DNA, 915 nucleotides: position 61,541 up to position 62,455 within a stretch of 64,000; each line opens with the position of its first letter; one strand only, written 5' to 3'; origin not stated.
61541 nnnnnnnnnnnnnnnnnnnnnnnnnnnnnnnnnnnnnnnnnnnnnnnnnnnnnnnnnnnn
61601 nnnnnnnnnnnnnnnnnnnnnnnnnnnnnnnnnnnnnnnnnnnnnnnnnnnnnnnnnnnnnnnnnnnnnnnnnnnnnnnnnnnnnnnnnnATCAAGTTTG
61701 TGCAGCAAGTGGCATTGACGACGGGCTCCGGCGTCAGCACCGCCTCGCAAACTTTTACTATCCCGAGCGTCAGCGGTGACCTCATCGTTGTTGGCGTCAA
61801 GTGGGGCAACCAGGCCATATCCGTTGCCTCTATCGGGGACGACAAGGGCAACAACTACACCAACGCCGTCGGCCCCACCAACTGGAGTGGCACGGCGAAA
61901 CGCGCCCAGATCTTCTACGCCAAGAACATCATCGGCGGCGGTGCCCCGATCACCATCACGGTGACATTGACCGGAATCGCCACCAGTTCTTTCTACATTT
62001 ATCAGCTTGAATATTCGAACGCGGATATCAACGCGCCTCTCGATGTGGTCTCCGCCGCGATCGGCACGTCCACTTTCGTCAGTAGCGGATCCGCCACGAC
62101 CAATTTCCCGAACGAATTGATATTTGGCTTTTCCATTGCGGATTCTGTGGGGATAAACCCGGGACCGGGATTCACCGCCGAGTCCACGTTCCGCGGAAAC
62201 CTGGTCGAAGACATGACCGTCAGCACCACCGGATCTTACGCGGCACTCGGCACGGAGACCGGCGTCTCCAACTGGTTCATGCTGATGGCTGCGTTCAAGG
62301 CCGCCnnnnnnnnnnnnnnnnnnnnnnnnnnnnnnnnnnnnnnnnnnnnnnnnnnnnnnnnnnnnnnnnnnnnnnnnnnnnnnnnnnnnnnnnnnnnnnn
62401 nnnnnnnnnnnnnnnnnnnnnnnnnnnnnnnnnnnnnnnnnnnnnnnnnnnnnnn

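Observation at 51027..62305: An unnamed ~200-aa domain shared five times between the two giant proteins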

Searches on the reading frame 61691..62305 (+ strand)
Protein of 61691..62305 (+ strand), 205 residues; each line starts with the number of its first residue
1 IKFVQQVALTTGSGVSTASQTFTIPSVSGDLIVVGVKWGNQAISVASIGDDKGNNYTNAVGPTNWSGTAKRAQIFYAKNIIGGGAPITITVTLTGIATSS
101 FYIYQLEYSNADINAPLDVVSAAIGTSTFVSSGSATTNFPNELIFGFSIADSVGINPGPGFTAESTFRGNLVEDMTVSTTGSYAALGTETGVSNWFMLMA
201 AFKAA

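Call 22: find_homologous_proteins(query=window:61691-62305:+)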
Query window:61691-62305:+ (205 aa): 66 proteins with E <= 0.001 among 739 candidates.
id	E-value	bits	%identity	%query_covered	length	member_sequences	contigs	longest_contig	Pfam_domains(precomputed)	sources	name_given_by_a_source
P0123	1.2e-66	242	100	57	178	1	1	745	-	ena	-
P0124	7.0e-57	210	52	98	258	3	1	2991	-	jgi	jgi:hypothetical protein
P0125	1.5e-53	199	52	98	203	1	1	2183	-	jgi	jgi:hypothetical protein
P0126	1.3e-52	196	59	79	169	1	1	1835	-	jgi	jgi:hypothetical protein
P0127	8.6e-51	190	55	82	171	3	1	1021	-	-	-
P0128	5.1e-50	188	51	86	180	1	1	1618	-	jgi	jgi:hypothetical protein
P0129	1.9e-48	183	52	82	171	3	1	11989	-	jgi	jgi:hypothetical protein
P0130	2.3e-39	153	48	98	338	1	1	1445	PF07790.17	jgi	jgi:hypothetical protein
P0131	1.9e-36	143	50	74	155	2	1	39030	-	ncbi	-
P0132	4.0e-35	139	47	72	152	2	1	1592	-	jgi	jgi:hypothetical protein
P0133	7.1e-35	138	46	86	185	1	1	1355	-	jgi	jgi:hypothetical protein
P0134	1.2e-33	134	45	100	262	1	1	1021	-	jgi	jgi:hypothetical protein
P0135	2.0e-33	134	44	100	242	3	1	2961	-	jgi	jgi:hypothetical protein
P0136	1.3e-31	128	45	100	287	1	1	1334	-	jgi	-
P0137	1.8e-31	127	46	88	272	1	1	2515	-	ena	-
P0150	1.5e-24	105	43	87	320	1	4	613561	-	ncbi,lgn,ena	-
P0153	1.5e-23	101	42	93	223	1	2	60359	-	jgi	jgi:hypothetical protein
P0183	3.1e-12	64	36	99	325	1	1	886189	PF13287.13,PF13290.14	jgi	-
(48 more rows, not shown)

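Call 77: find_encoding_contigs(protein=P0153, flank=8000, max_places=3)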
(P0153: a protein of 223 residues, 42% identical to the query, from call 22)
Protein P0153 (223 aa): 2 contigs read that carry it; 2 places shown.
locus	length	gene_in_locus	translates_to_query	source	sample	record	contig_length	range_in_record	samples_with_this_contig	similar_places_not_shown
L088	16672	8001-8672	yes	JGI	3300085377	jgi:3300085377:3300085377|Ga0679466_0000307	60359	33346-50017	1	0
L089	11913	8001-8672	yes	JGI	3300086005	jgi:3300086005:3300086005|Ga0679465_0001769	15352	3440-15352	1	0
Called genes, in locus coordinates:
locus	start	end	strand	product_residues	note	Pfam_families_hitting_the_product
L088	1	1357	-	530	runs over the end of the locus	PF13371:TPR_9 (faint), PF00027:cNMP_binding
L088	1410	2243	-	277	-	PF01063:Aminotran_4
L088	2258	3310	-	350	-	-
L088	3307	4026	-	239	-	PF00072:Response_reg, PF00486:Trans_reg_C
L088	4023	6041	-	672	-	PF00512:HisKA, PF02518:HATPase_c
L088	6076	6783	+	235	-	PF00535:Glycos_transf_2, PF13641:Glyco_tranf_2_3 (weak)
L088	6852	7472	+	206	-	PF07238:PilZ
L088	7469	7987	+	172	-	PF05258:DciA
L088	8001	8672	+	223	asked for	-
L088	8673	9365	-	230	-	PF10677:DUF2490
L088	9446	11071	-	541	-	PF02470:MlaD, PF28544:Helical_needle, PF27164:Aq_493_lipo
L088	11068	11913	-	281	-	PF00005:ABC_tran, PF13304:AAA_21 (faint)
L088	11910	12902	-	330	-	PF02405:MlaE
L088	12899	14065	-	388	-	PF01168:Ala_racemase_N, PF00842:Ala_racemase_C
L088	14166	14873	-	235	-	PF00027:cNMP_binding, PF13545:HTH_Crp_2, PF00325:Crp (weak)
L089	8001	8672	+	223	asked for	-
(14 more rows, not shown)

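Call 90: find_encoding_contigs(protein=P0150, flank=8000, max_places=1)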
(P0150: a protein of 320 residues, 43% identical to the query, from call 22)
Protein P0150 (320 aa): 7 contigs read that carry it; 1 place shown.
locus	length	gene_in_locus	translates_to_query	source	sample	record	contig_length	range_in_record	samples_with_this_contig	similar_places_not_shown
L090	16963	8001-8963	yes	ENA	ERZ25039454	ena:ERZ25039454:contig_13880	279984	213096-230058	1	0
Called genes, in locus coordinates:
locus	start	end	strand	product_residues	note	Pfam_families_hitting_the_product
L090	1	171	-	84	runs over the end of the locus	PF00141:peroxidase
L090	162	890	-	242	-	PF00141:peroxidase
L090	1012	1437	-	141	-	PF01475:FUR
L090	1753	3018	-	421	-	PF00657:Lipase_GDSL, PF13472:Lipase_GDSL_2 (faint)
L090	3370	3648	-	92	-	-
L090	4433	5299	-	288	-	-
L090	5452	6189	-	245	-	-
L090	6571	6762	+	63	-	-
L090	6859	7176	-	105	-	-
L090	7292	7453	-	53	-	-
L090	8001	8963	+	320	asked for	-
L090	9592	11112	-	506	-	PF17092:PCB_OB (faint), PF21710:Spt6_S1 (faint), PF00575:S1, PF23459:S1_RRP5, PF00575:S1, PF23459:S1_RRP5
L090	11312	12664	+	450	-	PF01565:FAD_binding_4, PF04030:ALO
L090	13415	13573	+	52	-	-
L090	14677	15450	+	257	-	-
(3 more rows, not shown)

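Call 91: find_encoding_contigs(protein=P0183, flank=8000, max_places=1)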
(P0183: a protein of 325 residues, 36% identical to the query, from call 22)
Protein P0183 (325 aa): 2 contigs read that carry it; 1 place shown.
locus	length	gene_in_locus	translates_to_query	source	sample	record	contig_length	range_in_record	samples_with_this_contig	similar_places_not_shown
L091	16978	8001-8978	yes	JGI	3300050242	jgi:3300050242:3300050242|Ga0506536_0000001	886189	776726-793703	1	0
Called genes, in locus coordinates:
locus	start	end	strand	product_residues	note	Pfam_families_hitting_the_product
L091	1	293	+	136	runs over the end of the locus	PF01252:Peptidase_A8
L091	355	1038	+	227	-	PF01790:LGT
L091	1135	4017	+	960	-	PF00578:AhpC-TSA, PF08534:Redoxin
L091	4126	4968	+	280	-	PF01833:TIG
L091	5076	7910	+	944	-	PF00578:AhpC-TSA, PF08534:Redoxin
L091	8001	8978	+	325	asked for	PF13290:CHB_HEX_C_1, PF13287:Fn3_assoc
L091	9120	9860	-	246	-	PF04191:PEMT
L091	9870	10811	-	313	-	PF01619:Pro_dh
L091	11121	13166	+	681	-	PF08811:DUF1800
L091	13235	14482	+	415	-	PF07394:DUF1501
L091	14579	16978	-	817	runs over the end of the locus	PF03030:H_PPase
